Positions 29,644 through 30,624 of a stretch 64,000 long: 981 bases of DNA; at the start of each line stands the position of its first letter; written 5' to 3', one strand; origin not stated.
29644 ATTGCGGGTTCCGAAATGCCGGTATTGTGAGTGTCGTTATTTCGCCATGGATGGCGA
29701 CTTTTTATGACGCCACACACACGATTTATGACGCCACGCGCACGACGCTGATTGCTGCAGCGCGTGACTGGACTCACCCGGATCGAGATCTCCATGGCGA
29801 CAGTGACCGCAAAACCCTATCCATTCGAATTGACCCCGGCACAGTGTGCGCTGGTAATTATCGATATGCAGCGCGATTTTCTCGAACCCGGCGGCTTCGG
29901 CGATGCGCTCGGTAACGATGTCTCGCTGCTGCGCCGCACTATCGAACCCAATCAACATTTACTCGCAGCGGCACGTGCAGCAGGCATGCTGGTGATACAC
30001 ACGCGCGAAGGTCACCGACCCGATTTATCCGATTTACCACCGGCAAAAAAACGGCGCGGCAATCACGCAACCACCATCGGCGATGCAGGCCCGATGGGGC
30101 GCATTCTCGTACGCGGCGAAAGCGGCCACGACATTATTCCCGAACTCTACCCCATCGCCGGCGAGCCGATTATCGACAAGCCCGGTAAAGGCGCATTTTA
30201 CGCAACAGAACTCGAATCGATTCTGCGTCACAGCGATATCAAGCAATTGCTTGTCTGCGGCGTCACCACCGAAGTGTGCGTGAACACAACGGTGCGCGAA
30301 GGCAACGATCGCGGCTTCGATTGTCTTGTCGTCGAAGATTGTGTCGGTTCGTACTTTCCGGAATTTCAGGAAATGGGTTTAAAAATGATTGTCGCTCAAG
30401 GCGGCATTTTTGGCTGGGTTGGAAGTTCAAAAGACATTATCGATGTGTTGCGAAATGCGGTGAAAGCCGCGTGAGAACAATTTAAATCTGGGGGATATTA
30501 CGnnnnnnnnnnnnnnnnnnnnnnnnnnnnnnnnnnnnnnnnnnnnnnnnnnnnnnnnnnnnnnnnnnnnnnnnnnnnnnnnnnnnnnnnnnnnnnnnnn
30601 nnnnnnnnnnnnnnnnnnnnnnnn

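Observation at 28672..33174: GntR-controlled module with two paralogous isochorismatase-like cysteine hydrolases flanking a permease: candidate guanylurea/biuret/triuret-type feeder into the guanidine and allophanate pathways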

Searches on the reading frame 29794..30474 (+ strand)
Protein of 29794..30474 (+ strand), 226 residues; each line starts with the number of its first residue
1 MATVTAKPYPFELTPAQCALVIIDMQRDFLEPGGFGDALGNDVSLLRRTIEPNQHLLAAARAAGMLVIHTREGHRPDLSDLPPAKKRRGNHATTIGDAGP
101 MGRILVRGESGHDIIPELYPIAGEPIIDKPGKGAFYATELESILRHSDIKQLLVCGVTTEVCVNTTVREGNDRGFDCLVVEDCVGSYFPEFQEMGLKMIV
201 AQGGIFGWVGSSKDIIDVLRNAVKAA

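Call 6: search_protein_families(library=ncbifam, proteins=[window:29794-30474:+])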
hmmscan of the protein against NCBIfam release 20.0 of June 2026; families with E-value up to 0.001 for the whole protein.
window:29794-30474:+ (226 aa): 5 families
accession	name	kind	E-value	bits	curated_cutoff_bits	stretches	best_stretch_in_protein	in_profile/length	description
NF050097.1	BiurAmidohydBiuH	equivalog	7.2e-86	287.2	370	1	6-219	7-221/221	biuret amidohydrolase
TIGR03614.1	RutB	equivalog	2.3e-33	115.7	377.95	1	4-222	2-222/226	pyrimidine utilization protein B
NF008517.0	PRK11440.1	equivalog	4.2e-14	52.9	195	1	129-202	101-174/188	hydrolase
NF041461.1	C_hydro_YcaC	equivalog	3.6e-08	33.1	310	1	114-222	65-176/201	isochorismate family cysteine hydrolase YcaC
NF008623.0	PRK11609.1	equivalog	4.9e-08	33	174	1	137-185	131-180/213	bifunctional nicotinamidase/pyrazinamidase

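Call 7: search_protein_families(library=pfam, proteins=[window:29794-30474:+])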
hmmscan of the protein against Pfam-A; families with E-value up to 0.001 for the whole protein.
window:29794-30474:+ (226 aa): 1 family
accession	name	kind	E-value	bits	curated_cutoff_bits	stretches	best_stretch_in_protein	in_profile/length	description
PF00857.26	Isochorismatase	-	8.5e-45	153.4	27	1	18-204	1-168/175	Isochorismatase domain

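Call 8: search_solved_structures(query=window:29794-30474:+, show_alignments=2, max_evalue=1e-10)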
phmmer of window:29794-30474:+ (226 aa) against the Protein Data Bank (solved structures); distinct sequences matched with E-value up to 1e-10: 19.
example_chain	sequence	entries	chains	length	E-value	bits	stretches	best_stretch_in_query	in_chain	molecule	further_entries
6xix_A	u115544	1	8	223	3.9e-81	275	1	3-208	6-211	Cysteine hydrolase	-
6xj4_A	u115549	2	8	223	9.7e-80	270.5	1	3-208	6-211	Cysteine hydrolase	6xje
6xjm_A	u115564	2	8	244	2.3e-74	252.9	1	6-226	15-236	Biuret hydrolase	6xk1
6azo_A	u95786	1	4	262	4.9e-71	242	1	8-222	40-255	Putative amidase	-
5bk6_A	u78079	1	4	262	3.4e-70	239.2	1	8-222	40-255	Putative amidase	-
6azs_A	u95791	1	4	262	3.4e-70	239.2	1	8-222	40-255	Putative amidase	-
6azn_A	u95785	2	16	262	1.2e-69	237.4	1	8-222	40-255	Putative amidase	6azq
8bkd_A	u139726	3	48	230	4e-31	111.4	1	1-219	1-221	Ureidoacrylate amidohydrolase RutB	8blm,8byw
8bln_A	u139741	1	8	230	2e-30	109.1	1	1-219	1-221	Ureidoacrylate amidohydrolase RutB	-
8bll_A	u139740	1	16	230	1e-29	106.8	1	1-219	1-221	Ureidoacrylate amidohydrolase RutB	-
3irv_A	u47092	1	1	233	1.5e-19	73.6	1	11-186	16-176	CYSTEINE HYDROLASE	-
3kl2_A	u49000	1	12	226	8.4e-17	64.6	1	10-190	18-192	Putative isochorismatase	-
3hu5_A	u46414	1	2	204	4.7e-16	62.1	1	18-202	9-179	Isochorismatase family protein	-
3ot4_A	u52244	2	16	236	2.9e-15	59.5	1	16-186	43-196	Putative isochorismatase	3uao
3eef_A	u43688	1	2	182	2e-14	56.8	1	19-187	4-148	N-carbamoylsarcosine amidase related protein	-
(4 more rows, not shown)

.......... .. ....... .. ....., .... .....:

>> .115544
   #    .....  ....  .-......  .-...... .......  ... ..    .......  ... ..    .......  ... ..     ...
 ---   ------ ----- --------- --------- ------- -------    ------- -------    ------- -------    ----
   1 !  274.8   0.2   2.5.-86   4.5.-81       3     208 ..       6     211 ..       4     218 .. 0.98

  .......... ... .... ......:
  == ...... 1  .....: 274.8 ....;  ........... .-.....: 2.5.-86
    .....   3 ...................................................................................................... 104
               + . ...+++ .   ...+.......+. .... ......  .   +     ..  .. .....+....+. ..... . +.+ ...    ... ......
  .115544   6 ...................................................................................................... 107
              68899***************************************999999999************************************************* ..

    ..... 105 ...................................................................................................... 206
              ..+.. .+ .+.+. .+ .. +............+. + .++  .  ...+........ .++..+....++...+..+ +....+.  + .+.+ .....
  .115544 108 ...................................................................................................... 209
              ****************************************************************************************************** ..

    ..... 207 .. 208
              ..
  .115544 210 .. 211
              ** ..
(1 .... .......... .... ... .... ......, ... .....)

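Call 73: list_cluster_members(proteins=[window:29794-30474:+, window:30503-32089:+, window:32091-32780:+, window:32818-33174:+, window:28672-29388:-])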
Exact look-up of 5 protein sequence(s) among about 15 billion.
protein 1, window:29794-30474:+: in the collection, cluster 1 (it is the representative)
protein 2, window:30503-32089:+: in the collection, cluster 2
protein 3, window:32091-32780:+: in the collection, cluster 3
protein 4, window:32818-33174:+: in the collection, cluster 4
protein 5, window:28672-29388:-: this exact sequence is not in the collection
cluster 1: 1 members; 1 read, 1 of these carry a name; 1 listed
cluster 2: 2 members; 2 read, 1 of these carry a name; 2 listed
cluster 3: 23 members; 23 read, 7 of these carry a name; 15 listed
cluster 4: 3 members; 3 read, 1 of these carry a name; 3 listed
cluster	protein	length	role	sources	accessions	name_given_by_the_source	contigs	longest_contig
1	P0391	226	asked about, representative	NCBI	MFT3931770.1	MAG: isochorismatase family cysteine hydrolase [Spongiibacteraceae bacterium]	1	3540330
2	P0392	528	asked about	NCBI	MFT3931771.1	MAG: hypothetical protein QM709_15895 [Spongiibacteraceae bacterium]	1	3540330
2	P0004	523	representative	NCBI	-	-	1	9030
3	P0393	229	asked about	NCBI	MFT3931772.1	MAG: isochorismatase family cysteine hydrolase [Spongiibacteraceae bacterium]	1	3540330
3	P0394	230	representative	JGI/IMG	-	nicotinamidase-related amidase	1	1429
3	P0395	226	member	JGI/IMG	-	nicotinamidase-related amidase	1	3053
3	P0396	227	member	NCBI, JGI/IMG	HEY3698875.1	MAG TPA: isochorismatase family cysteine hydrolase [Spongiibacteraceae bacterium] | nicotinamidase-related amidase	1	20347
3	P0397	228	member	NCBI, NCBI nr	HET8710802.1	MAG TPA: isochorismatase family cysteine hydrolase [Spongiibacteraceae bacterium] | isochorismatase family cysteine hydrolase [Spongiibacteraceae bacterium]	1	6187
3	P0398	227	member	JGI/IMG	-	biuret amidohydrolase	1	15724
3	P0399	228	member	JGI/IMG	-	biuret amidohydrolase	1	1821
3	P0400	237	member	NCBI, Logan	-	-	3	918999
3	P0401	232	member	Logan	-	-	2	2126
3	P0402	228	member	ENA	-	-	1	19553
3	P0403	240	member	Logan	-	-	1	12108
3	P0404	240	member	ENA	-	-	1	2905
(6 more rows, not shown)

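Call 94: search_dna_similar(query=window:29794-30474:+, collection=plasmids, mode=protein, max_rows=60, max_evalue=1e-20)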
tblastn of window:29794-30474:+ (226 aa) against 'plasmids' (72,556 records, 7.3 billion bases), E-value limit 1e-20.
Records with a match: 361; places in all: 549; records where one place covers at least 80% of the query: 359.
Best place of each record, by identity: 60-80% 90; <60% 271.
By first word of the organism name: Rhizobium 140; Escherichia 91; Pantoea 36; Klebsiella 18; Enterobacter 7; Paraburkholderia 7; Pseudomonas 6; Sulfitobacter 5; Citrobacter 4; Shinella 4; and 31 more.
By predicted mobility (MOB-suite, as given by PLSDB): non-mobilizable 201; conjugative 139; mobilizable 21.
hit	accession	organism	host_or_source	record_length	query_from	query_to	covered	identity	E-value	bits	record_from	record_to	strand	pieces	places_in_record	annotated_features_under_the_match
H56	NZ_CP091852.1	Terrarubrum flagellatum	cell culture,forest soil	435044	4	226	99%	69.5%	1e-101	329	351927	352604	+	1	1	isochorismatase family cysteine hydrolase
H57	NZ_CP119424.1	Photobacterium sp. DA100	-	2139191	3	220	96%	68.8%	9e-97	315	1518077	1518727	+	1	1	none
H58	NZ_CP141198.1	Escherichia coli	Homo sapiens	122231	1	216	96%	66.2%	8e-83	275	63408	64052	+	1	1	cysteine hydrolase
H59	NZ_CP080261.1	Escherichia coli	Chicken fecal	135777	1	216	96%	66.2%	8e-83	275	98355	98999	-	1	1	cysteine hydrolase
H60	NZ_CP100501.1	Escherichia coli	Gallus gallus domesticus,whole ...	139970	1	216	96%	66.2%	8e-83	275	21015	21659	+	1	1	cysteine hydrolase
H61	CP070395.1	Escherichia coli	food,chicken meat inner strip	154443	1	216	96%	66.2%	8e-83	275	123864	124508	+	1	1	cysteine hydrolase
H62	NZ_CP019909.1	Escherichia coli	Homo sapiens,human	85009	1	216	96%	66.2%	9e-83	275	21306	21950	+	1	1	cysteine hydrolase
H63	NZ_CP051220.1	Escherichia coli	swine,single cell,feces from pig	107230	1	216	96%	66.2%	9e-83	275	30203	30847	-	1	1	cysteine hydrolase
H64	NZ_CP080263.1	Escherichia coli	Chicken fecal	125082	1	216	96%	66.2%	9e-83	275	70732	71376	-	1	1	cysteine hydrolase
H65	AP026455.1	Escherichia coli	whole organism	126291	1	216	96%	66.2%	9e-83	275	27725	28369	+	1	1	cysteine hydrolase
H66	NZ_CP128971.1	Escherichia coli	-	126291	1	216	96%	66.2%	9e-83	275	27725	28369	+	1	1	cysteine hydrolase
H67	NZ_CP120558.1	Escherichia coli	Homo sapiens,isolate,feces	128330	1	216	96%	66.2%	9e-83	275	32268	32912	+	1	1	cysteine hydrolase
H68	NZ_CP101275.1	Escherichia coli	Homo sapiens,cell culture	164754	1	216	96%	66.2%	9e-83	275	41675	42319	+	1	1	cysteine hydrolase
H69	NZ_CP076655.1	Escherichia coli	duck,visceral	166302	1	216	96%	66.2%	9e-83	275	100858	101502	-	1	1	cysteine hydrolase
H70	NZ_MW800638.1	Escherichia coli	-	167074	1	216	96%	66.2%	9e-83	275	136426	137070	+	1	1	cysteine hydrolase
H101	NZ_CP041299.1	Escherichia coli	Homo sapiens,urine from healthy adult ...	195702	1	216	96%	66.2%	9e-83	275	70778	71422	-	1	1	cysteine hydrolase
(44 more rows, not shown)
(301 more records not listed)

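Call 95: get_annotated_region(hit=H101, flank=8000)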
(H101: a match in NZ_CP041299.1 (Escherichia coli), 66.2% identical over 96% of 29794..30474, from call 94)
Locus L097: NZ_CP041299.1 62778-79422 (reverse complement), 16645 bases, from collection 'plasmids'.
description: Escherichia coli O1:H42 strain CLSC36 plasmid pCys-1, complete sequence
organism: Escherichia coli (NCBI taxid 2592065)
taxonomy: Bacteria; Pseudomonadota; Gammaproteobacteria; Enterobacterales; Enterobacteriaceae; Escherichia; Escherichia coli
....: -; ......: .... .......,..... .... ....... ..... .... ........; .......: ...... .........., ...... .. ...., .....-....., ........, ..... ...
typing (MOB-suite, as given by PLSDB): conjugative; replicon IncFIB,IncFIC,rep_cluster_2244,rep_cluster_2313; relaxase MOBF; mating-pair formation MPF_F
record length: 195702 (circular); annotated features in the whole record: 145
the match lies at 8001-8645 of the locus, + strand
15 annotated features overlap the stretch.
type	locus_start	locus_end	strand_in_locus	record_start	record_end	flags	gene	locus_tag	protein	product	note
CDS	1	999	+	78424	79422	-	-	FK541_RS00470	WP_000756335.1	ABC transporter substrate-binding protein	-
CDS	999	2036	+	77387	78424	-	-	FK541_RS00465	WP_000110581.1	iron ABC transporter permease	GO:0006826 - iron ion transport [Evidence IEA]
CDS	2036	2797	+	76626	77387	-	-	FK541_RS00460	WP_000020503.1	ABC transporter ATP-binding protein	-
CDS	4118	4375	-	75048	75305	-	-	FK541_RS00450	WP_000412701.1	bacteriocin immunity protein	-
CDS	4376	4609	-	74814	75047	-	-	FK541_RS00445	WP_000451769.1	HNH endonuclease signature motif containing protein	-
CDS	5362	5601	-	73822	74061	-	-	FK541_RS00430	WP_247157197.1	type II toxin-antitoxin system RelE/ParE family toxin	GO:0030541 - plasmid partitioning [Evidence IEA]; GO:0051290 - protein heterotetramerization [Evidence IEA]; GO:0009432 ...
CDS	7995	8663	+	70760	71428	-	-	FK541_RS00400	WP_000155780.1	cysteine hydrolase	-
CDS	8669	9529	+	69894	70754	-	-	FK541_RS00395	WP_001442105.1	DUF2877 domain-containing protein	-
CDS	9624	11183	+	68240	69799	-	fdrA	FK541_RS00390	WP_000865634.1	acyl-CoA synthetase FdrA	-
CDS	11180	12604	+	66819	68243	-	-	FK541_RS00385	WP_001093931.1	DUF1116 domain-containing protein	-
CDS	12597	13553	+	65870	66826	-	arcC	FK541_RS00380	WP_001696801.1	carbamate kinase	GO:0006520 - amino acid metabolic process [Evidence IEA]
CDS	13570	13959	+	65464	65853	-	-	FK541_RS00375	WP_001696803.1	hypothetical protein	-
CDS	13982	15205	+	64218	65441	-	-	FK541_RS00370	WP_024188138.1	cytosine permease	-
CDS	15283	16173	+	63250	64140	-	-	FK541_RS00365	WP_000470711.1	LysR substrate-binding domain-containing protein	-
CDS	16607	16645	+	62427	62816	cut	-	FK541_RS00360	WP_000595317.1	cytochrome b562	GO:0022900 - electron transport chain [Evidence IEA]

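Call 97: search_dna_similar(query=window:29794-30474:+, collection=plasmids, mode=protein, max_rows=60, max_evalue=1e-20, rows=spread)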
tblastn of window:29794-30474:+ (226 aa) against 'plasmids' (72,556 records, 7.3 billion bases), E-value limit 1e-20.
Records with a match: 361; places in all: 549; records where one place covers at least 80% of the query: 359.
Best place of each record, by identity: 60-80% 90; <60% 271.
By first word of the organism name: Rhizobium 140; Escherichia 91; Pantoea 36; Klebsiella 18; Enterobacter 7; Paraburkholderia 7; Pseudomonas 6; Sulfitobacter 5; Citrobacter 4; Shinella 4; and 31 more.
By predicted mobility (MOB-suite, as given by PLSDB): non-mobilizable 201; conjugative 139; mobilizable 21.
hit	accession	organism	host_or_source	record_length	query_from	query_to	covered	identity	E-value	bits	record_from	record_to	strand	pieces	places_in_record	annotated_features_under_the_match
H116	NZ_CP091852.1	Terrarubrum flagellatum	cell culture,forest soil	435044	4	226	99%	69.5%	1e-101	329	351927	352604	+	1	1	isochorismatase family cysteine hydrolase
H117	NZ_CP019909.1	Escherichia coli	Homo sapiens,human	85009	1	216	96%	66.2%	9e-83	275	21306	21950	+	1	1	cysteine hydrolase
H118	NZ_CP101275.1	Escherichia coli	Homo sapiens,cell culture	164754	1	216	96%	66.2%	9e-83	275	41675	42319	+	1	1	cysteine hydrolase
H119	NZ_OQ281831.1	Klebsiella pneumoniae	-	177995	1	216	96%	66.2%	9e-83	275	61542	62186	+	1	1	cysteine hydrolase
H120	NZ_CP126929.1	Escherichia coli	Gallus gallus,Liver and air sac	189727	1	216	96%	66.2%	9e-83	275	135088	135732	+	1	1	cysteine hydrolase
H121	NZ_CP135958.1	Escherichia coli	Gallus gallus,Chicken heart (Gallus ...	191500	1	216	96%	66.2%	9e-83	275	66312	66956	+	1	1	cysteine hydrolase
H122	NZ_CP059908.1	Escherichia coli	Turkey,fecal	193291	1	216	96%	66.2%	9e-83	275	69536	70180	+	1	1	cysteine hydrolase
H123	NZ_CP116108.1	Escherichia coli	whole organism,ICU patient rectal swab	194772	1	216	96%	66.2%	9e-83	275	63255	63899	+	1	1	cysteine hydrolase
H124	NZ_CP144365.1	Escherichia coli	Homo sapiens,urine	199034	1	216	96%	66.2%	9e-83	275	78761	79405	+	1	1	cysteine hydrolase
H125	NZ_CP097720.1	Escherichia coli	Chicken lung (Gallus gallus)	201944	1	216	96%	66.2%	9e-83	275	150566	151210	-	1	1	cysteine hydrolase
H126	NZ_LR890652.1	Escherichia coli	Homo sapiens,blood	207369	1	216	96%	66.2%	9e-83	275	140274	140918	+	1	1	cysteine hydrolase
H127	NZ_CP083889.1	Escherichia coli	Homo sapiens,blood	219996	1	216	96%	66.2%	9e-83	275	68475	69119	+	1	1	cysteine hydrolase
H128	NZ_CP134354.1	Escherichia coli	Homo sapiens,urine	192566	1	216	96%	66.2%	1e-82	275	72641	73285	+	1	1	cysteine hydrolase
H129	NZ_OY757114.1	Escherichia coli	-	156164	1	216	96%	65.7%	3e-82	273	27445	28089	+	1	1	cysteine hydrolase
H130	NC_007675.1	Escherichia coli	-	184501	1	216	96%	63.8%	2e-64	271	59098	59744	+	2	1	none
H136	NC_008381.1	Rhizobium johnstonii 3841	-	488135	1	222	98%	56.3%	1e-77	261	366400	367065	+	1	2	cysteine hydrolase | cupin domain-containing protein | ABC transporter ATP-binding protein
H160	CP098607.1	Pseudomonas mendocina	-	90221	5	216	94%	51.6%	3e-62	216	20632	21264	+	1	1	cysteine hydrolase | nucleoside deaminase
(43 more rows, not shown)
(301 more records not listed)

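Call 98: get_annotated_region(hit=H136, flank=9000)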
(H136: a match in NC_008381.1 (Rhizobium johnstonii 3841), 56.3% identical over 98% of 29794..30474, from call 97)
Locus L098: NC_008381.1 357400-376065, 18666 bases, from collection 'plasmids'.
description: Rhizobium johnstonii 3841 plasmid pRL10, complete sequence
organism: Rhizobium johnstonii 3841 (NCBI taxid 216596)
taxonomy: Bacteria; Pseudomonadota; Alphaproteobacteria; Hyphomicrobiales; Rhizobiaceae; Rhizobium; Rhizobium johnstonii; Rhizobium johnstonii 3841
host: -; source: -; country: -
typing (MOB-suite, as given by PLSDB): conjugative; replicon rep_cluster_841; relaxase MOBQ; mating-pair formation MPF_T
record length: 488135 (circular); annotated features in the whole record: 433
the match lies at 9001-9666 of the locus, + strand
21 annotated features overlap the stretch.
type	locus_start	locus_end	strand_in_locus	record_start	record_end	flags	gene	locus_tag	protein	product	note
CDS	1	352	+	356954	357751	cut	-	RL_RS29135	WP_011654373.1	ABC transporter ATP-binding protein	-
CDS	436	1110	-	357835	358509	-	-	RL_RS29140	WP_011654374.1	GntR family transcriptional regulator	-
CDS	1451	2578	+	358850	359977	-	-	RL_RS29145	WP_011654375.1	BMP family ABC transporter substrate-binding protein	-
CDS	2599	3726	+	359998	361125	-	-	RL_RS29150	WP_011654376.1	ABC transporter permease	-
CDS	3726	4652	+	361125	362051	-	-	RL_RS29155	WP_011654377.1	ABC transporter permease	-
CDS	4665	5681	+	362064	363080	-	-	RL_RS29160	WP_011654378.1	formamidase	-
CDS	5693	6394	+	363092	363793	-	-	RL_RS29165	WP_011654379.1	isochorismatase family cysteine hydrolase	-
CDS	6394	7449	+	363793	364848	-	atzD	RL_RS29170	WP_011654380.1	cyanuric acid amidohydrolase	-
CDS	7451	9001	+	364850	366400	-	-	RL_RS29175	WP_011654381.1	ABC transporter ATP-binding protein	-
CDS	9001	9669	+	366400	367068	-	-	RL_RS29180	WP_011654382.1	cysteine hydrolase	-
CDS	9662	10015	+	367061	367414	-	-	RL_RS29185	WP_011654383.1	cupin domain-containing protein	-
CDS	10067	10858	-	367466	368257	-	-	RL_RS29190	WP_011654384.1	amino acid ABC transporter ATP-binding protein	-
CDS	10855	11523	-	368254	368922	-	-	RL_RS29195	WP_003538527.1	amino acid ABC transporter permease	GO:0006865 - amino acid transport [Evidence IEA]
CDS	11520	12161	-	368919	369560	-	-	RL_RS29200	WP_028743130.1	amino acid ABC transporter permease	GO:0006865 - amino acid transport [Evidence IEA]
CDS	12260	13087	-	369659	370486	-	-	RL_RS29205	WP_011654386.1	transporter substrate-binding domain-containing protein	-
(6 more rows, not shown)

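Call 99: get_annotated_region(hit=H160, flank=3000)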
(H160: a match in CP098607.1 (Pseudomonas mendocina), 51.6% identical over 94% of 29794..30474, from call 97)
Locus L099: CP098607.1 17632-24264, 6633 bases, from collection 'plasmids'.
description: Pseudomonas mendocina strain MET-2 plasmid pMET-2, complete sequence
organism: Pseudomonas mendocina (NCBI taxid 300)
taxonomy: Bacteria; Pseudomonadota; Gammaproteobacteria; Pseudomonadales; Pseudomonadaceae; Pseudomonas; Pseudomonas mendocina
host: -; source: -; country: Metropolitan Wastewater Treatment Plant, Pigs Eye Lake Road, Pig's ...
typing (MOB-suite, as given by PLSDB): non-mobilizable
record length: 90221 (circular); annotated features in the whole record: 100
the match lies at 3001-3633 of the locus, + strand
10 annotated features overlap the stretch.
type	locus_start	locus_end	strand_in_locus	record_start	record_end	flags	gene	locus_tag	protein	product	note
CDS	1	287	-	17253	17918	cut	-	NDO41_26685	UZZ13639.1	hypothetical protein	-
CDS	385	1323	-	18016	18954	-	-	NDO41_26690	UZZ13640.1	LysR family transcriptional regulator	-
CDS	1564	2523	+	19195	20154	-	-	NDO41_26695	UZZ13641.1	aliphatic sulfonate ABC transporter substrate-binding protein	-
CDS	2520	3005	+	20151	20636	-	-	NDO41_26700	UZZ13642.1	nucleoside deaminase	-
CDS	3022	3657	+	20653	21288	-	-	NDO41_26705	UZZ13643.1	cysteine hydrolase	-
CDS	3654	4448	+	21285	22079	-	-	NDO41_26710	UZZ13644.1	ABC transporter permease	-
CDS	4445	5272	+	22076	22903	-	-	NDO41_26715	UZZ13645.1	ABC transporter ATP-binding protein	-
CDS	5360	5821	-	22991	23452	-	-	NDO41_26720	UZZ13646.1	hypothetical protein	-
CDS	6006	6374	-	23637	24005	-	-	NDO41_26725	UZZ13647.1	hypothetical protein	-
CDS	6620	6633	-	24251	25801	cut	-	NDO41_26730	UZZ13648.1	IS66 family transposase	-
